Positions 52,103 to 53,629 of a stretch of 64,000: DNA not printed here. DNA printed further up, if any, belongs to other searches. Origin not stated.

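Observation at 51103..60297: N-glycosylation-type gene cluster (UDP-sulfoquinovose synthase, NDP-sugar pyrophosphorylase, two GT4s) with a surface glycoprotein gene immediately downstream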

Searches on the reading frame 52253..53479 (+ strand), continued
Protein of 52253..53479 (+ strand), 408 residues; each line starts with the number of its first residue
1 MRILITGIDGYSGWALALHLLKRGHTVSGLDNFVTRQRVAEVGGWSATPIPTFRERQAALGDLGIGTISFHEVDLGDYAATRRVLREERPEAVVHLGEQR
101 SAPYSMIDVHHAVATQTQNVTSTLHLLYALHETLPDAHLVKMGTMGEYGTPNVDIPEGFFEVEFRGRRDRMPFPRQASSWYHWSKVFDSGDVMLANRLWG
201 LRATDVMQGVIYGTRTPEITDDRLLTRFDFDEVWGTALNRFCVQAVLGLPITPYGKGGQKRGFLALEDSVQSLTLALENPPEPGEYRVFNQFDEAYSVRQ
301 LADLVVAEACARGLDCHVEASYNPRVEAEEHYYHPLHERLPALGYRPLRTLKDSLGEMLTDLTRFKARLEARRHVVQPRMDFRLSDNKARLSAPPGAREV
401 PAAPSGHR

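Call 13: find_related_loci(query=window:52253-53479:+, collection=genome_contigs, flank=10000)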
Query window:52253-53479:+ (408 aa) in genome_contigs; peptide patterns used: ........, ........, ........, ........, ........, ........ (x = any residue, [..] = any of these).
376 stretches matched a pattern; 336 encode a relative of the query (tblastn E <= 1e-3); the best 80 are kept; 80 distinct loci.
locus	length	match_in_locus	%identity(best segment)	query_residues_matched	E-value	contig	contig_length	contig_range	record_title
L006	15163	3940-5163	92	1-408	0e+0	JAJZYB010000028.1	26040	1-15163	MAG: Thermoplasmata archaeon isolate TL1-5.bin109 NODE_2126_length_26040_cov_2.251418, whole genome shotgun sequence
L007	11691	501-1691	78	1-399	0e+0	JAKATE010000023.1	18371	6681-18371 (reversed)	MAG: Thermoplasmata archaeon isolate YP2.bin30 NODE_2502_length_18371_cov_1.904571, whole genome shotgun sequence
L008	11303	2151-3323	74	1-391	0e+0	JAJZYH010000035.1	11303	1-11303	MAG: Thermoplasmata archaeon isolate TL1-5.bin18 NODE_7584_length_11303_cov_26.087688, whole genome shotgun sequence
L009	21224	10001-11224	71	1-408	0e+0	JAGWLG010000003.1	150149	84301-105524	MAG: Thermoplasmata archaeon isolate REEB18 contig-150_66, whole genome shotgun sequence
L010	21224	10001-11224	71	1-408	0e+0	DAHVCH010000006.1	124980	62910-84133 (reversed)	MAG TPA_asm: Thermoplasmata archaeon isolate clean3262 NODE_6_length_124980_cov_5.709214, whole genome shotgun sequence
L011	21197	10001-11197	71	1-398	0e+0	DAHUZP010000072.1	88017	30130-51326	MAG TPA_asm: Thermoplasmata archaeon isolate clean282 k141_618057, whole genome shotgun sequence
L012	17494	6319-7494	72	1-391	0e+0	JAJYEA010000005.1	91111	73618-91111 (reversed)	MAG: Thermoplasmata archaeon isolate DBS1-1.bin134 NODE_304_length_91111_cov_1.914765, whole genome shotgun sequence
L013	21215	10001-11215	70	1-404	0e+0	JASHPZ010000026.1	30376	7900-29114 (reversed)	MAG: Thermoplasmata archaeon isolate JOPF062 JOPF_A013_contig_21637, whole genome shotgun sequence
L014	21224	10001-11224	71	1-408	0e+0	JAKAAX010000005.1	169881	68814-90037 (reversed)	MAG: Thermoplasmata archaeon isolate WH2.bin11 NODE_52_length_169881_cov_3.984754, whole genome shotgun sequence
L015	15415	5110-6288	70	1-393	0e+0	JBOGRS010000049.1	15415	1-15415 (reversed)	MAG: Thermoplasmata archaeon isolate SE1505_metabat2.bin.34 NODE_525_length_15415_cov_2.181777, whole genome shotgun seq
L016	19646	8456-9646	68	1-396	0e+0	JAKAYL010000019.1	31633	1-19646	MAG: Thermoplasmata archaeon isolate YS4.bin60 NODE_798_length_31633_cov_8.770234, whole genome shotgun sequence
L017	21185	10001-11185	71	1-394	0e+0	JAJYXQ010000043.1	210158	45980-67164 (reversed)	MAG: Thermoplasmata archaeon isolate FK3.bin56 NODE_57_length_210158_cov_2.463174, whole genome shotgun sequence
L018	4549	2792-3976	71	1-394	0e+0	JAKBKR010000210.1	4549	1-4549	MAG: bacterium isolate DX1.bin10 NODE_29453_length_4549_cov_1.349842, whole genome shotgun sequence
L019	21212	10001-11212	68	1-397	0e+0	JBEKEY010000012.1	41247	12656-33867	MAG: Thermoplasmata archaeon isolate SPRUCE 217 SPRUCE_217_12, whole genome shotgun sequence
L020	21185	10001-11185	68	1-394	0e+0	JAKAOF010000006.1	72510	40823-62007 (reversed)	MAG: Thermoplasmata archaeon isolate YF1.bin117 NODE_308_length_72510_cov_18.916569, whole genome shotgun sequence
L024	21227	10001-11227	66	1-403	0e+0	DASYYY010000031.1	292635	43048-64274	MAG TPA_asm: Thermoplasmata archaeon isolate SMAG_U6348 k141_536713, whole genome shotgun sequence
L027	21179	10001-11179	67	1-393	0e+0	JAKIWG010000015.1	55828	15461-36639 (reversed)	MAG: Thermoplasmata archaeon isolate AcS5-116 NODE_1472_length_55828_cov_8.577179, whole genome shotgun sequence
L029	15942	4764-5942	68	1-393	0e+0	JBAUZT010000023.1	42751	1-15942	MAG: Thermoplasmata archaeon isolate MFD09265_ilm_asm_bin59 k127_472228, whole genome shotgun sequence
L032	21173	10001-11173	69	1-391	0e+0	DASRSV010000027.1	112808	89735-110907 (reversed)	MAG TPA_asm: Thermoplasmata archaeon isolate SMAG_U6321 k141_780504, whole genome shotgun sequence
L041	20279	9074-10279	68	1-406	1e-179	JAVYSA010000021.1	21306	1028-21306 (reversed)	MAG: Thermoplasmata archaeon isolate DRTY-16_202007_bins_23 DRTY-16_202007_bins_23_scaffold_21, whole genome shotgun seq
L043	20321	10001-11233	69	1-406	8e-180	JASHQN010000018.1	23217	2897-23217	MAG: Thermoplasmata archaeon isolate JOPF076 JOPF_N04C_contig_21955, whole genome shotgun sequence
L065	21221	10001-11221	67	1-405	4e-177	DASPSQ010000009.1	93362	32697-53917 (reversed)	MAG TPA_asm: Thermoplasmata archaeon isolate SMAG_U12255 k141_40991, whole genome shotgun sequence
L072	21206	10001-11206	65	1-402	2e-176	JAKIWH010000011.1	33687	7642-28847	MAG: Thermoplasmata archaeon isolate AcS5-34 NODE_3443_length_33687_cov_4.744202, whole genome shotgun sequence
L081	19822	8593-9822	66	1-407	1e-175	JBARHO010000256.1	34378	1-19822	MAG: Thermoplasmata archaeon isolate MFD06228_ilm_asm_bin8 k127_149681, whole genome shotgun sequence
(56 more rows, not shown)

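Call 28: search_dna_similar(query=window:52253-53479:+, collection=plasmids, mode=protein, max_evalue=1e-30, max_rows=25)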
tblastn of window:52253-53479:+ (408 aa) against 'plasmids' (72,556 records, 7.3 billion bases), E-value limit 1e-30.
Records with a match: 23; places in all: 23; records where one place covers at least 80% of the query: 23.
Best place of each record, by identity: <60% 23.
By first word of the organism name: Sinorhizobium 4; Agrobacterium 4; Haladaptatus 3; Rhizobium 3; Pseudonocardia 1; Palleronia 1; Marinovum 1; Rhodococcus 1; Natrinema 1; Pelagovum 1; and 3 more.
By predicted mobility (MOB-suite, as given by PLSDB): non-mobilizable 19; mobilizable 2; conjugative 2.
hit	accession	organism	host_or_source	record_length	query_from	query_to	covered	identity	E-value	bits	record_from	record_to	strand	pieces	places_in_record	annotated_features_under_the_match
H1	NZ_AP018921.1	Pseudonocardia autotrophica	-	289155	1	384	94%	47.4%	2e-97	325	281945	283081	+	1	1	NAD-dependent epimerase/dehydratase family protein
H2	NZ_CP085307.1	Haladaptatus pallidirubidus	cell culture,saline soil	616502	1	370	91%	40.8%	2e-74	259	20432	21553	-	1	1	NAD-dependent epimerase/dehydratase family protein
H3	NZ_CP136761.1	Palleronia sp. LCG004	cell culture,Intertidal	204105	1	373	91%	39.9%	6e-69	243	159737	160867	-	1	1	NAD-dependent epimerase/dehydratase family protein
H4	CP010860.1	Marinovum algicola DG 898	-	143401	1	373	91%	39.8%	8e-70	246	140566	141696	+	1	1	Nucleoside-diphosphate-sugar epimerase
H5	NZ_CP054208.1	Rhodococcus qingshengii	cell culture,carbendazim contaminated ...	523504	1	373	91%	39.3%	1e-65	234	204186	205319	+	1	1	NAD-dependent epimerase/dehydratase family protein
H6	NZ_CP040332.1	Natrinema versiforme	-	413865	1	343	84%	42.1%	3e-70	247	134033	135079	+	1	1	NAD-dependent epimerase/dehydratase family protein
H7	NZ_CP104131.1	Sinorhizobium sp. K101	Phaseolus vulgaris,cell ...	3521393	1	373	91%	38.6%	3e-65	233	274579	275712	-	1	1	none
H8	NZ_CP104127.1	Sinorhizobium sp. M103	Phaseolus vulgaris,cell ...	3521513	1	373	91%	38.6%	3e-65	233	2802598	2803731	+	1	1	none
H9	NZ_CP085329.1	Haladaptatus salinisoli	cell culture,saline soil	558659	1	369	90%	38.9%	3e-67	238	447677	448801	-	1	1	NAD-dependent epimerase/dehydratase family protein | hypothetical protein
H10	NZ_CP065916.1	Pelagovum pacificum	cell culture,seawater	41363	1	403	99%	35.5%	2e-68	242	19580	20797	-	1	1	NAD-dependent epimerase/dehydratase family protein | phosphoadenylyl-sulfate reductase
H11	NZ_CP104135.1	Sinorhizobium sp. C101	Phaseolus vulgaris,cell ...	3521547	1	373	91%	38.3%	2e-53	236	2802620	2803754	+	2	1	none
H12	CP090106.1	Sinorhizobium meliloti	Medicago,Cell culture,Plant nodule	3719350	1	373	91%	38.1%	9e-64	228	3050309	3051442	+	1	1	NAD-dependent epimerase/dehydratase family protein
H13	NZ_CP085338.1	Haladaptatus halobius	cell culture,saline soil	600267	1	369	90%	38.4%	6e-65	231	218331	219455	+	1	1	NAD-dependent epimerase/dehydratase family protein | hypothetical protein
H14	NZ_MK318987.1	Rhizobium rhizogenes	-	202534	1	380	93%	36.1%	8e-62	223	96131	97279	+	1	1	NAD-dependent epimerase/dehydratase family protein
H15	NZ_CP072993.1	Loktanella salsilacus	-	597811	1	373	91%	36.6%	4e-65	232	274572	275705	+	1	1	NAD-dependent epimerase/dehydratase family protein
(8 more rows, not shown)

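Call 29: get_annotated_region(hit=H1, flank=7000)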
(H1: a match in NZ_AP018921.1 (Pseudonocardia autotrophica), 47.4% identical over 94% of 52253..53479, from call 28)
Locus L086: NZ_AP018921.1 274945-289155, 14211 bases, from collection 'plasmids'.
description: Pseudonocardia autotrophica strain NBRC 12743 plasmid pPA12743CP, complete sequence
organism: Pseudonocardia autotrophica (NCBI taxid 2074)
taxonomy: Bacteria; Actinomycetota; Actinomycetes; Pseudonocardiales; Pseudonocardiaceae; Pseudonocardia; Pseudonocardia autotrophica
host: -; source: -; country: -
typing (MOB-suite, as given by PLSDB): mobilizable; relaxase MOBF
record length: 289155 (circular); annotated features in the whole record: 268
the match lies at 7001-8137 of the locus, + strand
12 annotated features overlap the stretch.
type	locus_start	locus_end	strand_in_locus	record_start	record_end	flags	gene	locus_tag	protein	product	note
CDS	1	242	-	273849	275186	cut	-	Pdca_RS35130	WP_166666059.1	HAMP domain-containing sensor histidine kinase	GO:0007165 - signal transduction [Evidence IEA]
CDS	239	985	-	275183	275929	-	-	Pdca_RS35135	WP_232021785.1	response regulator transcription factor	GO:0000160 - phosphorelay signal transduction system [Evidence IEA]; GO:0006355 - regulation of DNA-templated ...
CDS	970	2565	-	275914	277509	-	murJ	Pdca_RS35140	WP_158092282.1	murein biosynthesis integral membrane protein MurJ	GO:0034204 - lipid translocation [Evidence IEA]; GO:0009252 - peptidoglycan biosynthetic process [Evidence IEA]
CDS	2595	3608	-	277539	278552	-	-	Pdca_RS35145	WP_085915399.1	hypothetical protein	-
CDS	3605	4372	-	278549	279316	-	-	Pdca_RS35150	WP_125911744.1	GNAT family N-acetyltransferase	-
CDS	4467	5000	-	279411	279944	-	-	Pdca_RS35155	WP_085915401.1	hypothetical protein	-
CDS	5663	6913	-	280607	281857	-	-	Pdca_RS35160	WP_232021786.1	glycosyltransferase family 2 protein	-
CDS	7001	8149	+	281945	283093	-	-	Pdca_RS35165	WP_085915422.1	NAD-dependent epimerase/dehydratase family protein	-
CDS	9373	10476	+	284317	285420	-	-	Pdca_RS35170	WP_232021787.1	PLP-dependent cysteine synthase family protein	-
CDS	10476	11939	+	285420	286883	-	-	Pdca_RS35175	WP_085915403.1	MFS transporter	GO:0055085 - transmembrane transport [Evidence IEA]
CDS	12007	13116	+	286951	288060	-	-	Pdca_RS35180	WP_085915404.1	hypothetical protein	-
CDS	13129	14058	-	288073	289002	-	-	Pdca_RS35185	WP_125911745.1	F510_1955 family glycosylhydrolase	-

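Call 30: get_annotated_region(hit=H2, flank=7000)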
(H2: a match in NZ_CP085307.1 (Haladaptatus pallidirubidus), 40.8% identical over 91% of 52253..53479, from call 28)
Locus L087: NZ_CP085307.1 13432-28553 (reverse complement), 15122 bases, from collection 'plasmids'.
description: Haladaptatus pallidirubidus strain YIM 93656 plasmid unnamed6, complete sequence
organism: Haladaptatus pallidirubidus (NCBI taxid 1008152)
taxonomy: Archaea; Euryarchaeota; Halobacteria; Halobacteriales; Haladaptataceae; Haladaptatus; Haladaptatus pallidirubidus
host: -; source: cell culture,saline soil; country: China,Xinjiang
typing (MOB-suite, as given by PLSDB): non-mobilizable
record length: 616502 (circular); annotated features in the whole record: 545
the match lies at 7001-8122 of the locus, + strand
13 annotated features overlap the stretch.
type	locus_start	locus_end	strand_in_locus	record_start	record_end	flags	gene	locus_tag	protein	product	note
CDS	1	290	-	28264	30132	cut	-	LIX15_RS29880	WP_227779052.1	glycosyltransferase family 39 protein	-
CDS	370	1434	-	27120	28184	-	-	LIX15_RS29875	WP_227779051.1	DUF2304 family protein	-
CDS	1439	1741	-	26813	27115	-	-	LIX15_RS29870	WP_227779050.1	hypothetical protein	-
CDS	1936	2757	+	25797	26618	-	-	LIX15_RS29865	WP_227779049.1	polysaccharide deacetylase family protein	-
CDS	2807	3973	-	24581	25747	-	-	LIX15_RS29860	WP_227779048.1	sulfatase-like hydrolase/transferase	-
CDS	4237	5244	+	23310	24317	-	-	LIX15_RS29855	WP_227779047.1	lysylphosphatidylglycerol synthase transmembrane domain-containing protein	-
CDS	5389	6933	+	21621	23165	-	-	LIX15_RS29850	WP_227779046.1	alkaline phosphatase family protein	-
CDS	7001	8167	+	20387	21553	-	-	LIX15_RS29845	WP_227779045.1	NAD-dependent epimerase/dehydratase family protein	-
CDS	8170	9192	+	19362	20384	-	-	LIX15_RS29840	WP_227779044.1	NAD(P)-dependent oxidoreductase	-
CDS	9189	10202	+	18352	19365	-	-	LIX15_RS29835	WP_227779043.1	NAD(P)-dependent oxidoreductase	-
CDS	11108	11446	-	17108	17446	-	-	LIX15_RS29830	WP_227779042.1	hypothetical protein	-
CDS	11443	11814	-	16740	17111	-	-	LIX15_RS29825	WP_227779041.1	helix-turn-helix domain-containing protein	-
CDS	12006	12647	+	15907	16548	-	-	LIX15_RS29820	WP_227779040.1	NosD domain-containing protein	-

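Call 33: search_protein_families(library=pfam, proteins=[L017:5713-9993:+, L017:4186-5673:-, L017:2977-4182:-, L017:1613-2995:+, L017:12761-13756:-, L017:14187-15773:-, L017:15788-18481:-, L081:5418-8477:+, L029:1270-4560:-, L017:18393-19691:-], max_evalue=0.001)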
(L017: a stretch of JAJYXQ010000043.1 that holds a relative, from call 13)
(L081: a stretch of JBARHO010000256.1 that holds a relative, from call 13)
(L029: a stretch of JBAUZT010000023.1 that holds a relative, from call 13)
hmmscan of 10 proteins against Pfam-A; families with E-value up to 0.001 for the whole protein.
L017:5713-9993:+ (1426 aa): 6 families
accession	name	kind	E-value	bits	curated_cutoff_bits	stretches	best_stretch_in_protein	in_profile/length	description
PF13240.11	Zn_Ribbon_1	-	4.6e-11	42.6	25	0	1225-1245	2-22/23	zinc-ribbon domain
PF12773.13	DZR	-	1.5e-09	38.3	27.3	1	1225-1270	1-44/45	Double zinc ribbon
PF13248.11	Zn_ribbon_3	-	4.1e-09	36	27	0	1401-1424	2-25/26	zinc-ribbon domain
PF17032.10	Zn_ribbon_15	-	4.9e-07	30.9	28.9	0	1235-1270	36-72/73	zinc-ribbon family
PF10571.15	UPF0547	-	1.1e-06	29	29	1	1402-1422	1-21/26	Uncharacterised protein family UPF0547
PF24460.1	DUF7575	-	0.00015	21.5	28.5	0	1401-1422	3-24/28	Domain of unknown function (DUF7575)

L017:4186-5673:- (495 aa): 1 family
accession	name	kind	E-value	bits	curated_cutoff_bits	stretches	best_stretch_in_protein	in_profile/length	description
PF00171.27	Aldedh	-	2.2e-170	567.6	23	1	23-480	7-461/461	Aldehyde dehydrogenase family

L017:2977-4182:- (401 aa): 3 families
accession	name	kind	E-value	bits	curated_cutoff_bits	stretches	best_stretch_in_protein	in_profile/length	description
PF00282.25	Pyridoxal_deC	-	9.3e-26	90.9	27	1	73-320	75-352/375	Pyridoxal-dependent decarboxylase conserved domain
PF00266.25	Aminotran_5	-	2.6e-08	33.7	21.5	1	102-207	67-177/371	Aminotransferase class-V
PF01041.23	DegT_DnrJ_EryC1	-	0.00087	19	19.8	0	101-207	44-147/360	DegT/DnrJ/EryC1/StrS aminotransferase family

L017:1613-2995:+ (460 aa): 11 families
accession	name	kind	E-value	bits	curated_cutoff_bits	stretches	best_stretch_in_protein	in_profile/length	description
PF09079.17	Cdc6_C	-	2.3e-24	85.6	25.1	1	338-431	1-95/96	CDC6, C terminal winged helix domain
PF22703.2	Cdc6_lid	-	3.4e-22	78.5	27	1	262-328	1-67/68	Cdc6 AAA+ ATPase-type lid domain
PF13191.12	AAA_16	-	2e-11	45.1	32.6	1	75-213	1-157/167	AAA ATPase domain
PF13401.12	AAA_22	-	7.4e-10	39.7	27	1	99-225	5-118/130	AAA domain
PF00004.35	AAA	-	9e-10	39.5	21.2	1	102-249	1-126/131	ATPase family associated with various cellular activities (AAA)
PF07693.20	KAP_NTPase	-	1.3e-06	28.4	20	1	80-145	2-63/293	KAP family P-loop domain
PF22606.2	Cdc6-ORC-like_ATPase_lid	-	1.3e-05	25.5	27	1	259-312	4-57/60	Cdc6/ORC-like, ATPase lid domain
PF01637.24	ATPase_2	-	1.3e-05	25.5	33.2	1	78-217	3-141/225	ATPase domain predominantly from Archaea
PF00158.32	Sigma54_activat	-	6.8e-05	23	20.2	1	81-146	6-64/168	Sigma-54 interaction domain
PF05673.19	DUF815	-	0.00054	19.6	23.8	1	75-153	29-102/249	Protein of unknown function (DUF815)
PF05621.17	TniB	-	0.0007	19.5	22.4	0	84-230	20-164/189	Bacterial TniB protein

L017:12761-13756:- (331 aa): 3 families
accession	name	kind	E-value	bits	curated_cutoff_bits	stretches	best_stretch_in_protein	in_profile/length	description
PF00958.27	GMP_synt_C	-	1.6e-32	111.9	27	1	244-330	7-92/92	GMP synthase C terminal domain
PF02540.23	NAD_synthase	-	1.1e-05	25.2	21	0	37-62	19-44/242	NAD synthase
PF06508.19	QueC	-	0.00062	19.8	22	0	38-98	1-60/210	Queuosine biosynthesis protein QueC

L017:14187-15773:- (528 aa): 3 families
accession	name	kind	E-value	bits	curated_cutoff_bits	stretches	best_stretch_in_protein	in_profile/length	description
PF07088.17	GvpD_P-loop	-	5.8e-17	62.6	24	1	26-245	4-186/189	GvpD gas vesicle protein, P-loop domain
PF20440.3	GvpD_bR2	-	3e-12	47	27.9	1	291-385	2-96/254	GvpD basic region 2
PF06745.19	ATPase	-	6.9e-12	45.7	26.6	1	163-262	109-217/231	KaiC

L017:15788-18481:- (897 aa): 3 families
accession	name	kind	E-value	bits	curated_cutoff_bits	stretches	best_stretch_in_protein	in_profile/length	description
PF01411.24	tRNA-synt_2c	-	3.7e-92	310.1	30.3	2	89-286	2-199/552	tRNA synthetases class II (A)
PF07973.19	tRNA_SAD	-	3.4e-12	46.6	24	1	664-706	1-43/44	Threonyl and Alanyl tRNA synthetase second additional domain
PF02272.25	DHHA1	-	0.00051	20.9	25.9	0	803-878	24-96/102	DHHA1 domain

L081:5418-8477:+ (1019 aa): 5 families
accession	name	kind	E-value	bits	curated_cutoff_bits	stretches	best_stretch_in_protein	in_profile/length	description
PF24681.1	Kelch_KLHDC2_KLHL20_DRC7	-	2e-80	269.7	50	7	226-410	36-221/221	KLHDC2/KLHL20/DRC7 Kelch-repeats domain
PF13418.12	Kelch_4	-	9.9e-69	227.5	21.6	5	297-335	7-47/49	Galactose oxidase, central domain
PF13415.12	Kelch_3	-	3.1e-57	190.1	22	7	202-249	2-48/48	Galactose oxidase, central domain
PF24981.1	Beta-prop_ATRN-LZTR1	-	5.8e-46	157.5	50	6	138-311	38-220/289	Attractin/LZTR1 beta-propeller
PF13964.12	Kelch_6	-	7.2e-15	54.8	25.3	0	498-532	7-43/50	Kelch motif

L029:1270-4560:- (1096 aa): 1 family
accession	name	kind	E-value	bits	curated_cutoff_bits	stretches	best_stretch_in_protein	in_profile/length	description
PF05317.16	Thermopsin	-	1e-14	55.1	25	2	227-312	77-152/256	Thermopsin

L017:18393-19691:- (432 aa): 1 family
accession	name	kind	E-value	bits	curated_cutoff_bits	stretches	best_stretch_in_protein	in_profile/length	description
PF00730.31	HhH-GPD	-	2.5e-21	76.5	26.2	1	133-267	1-107/108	HhH-GPD superfamily base excision DNA repair protein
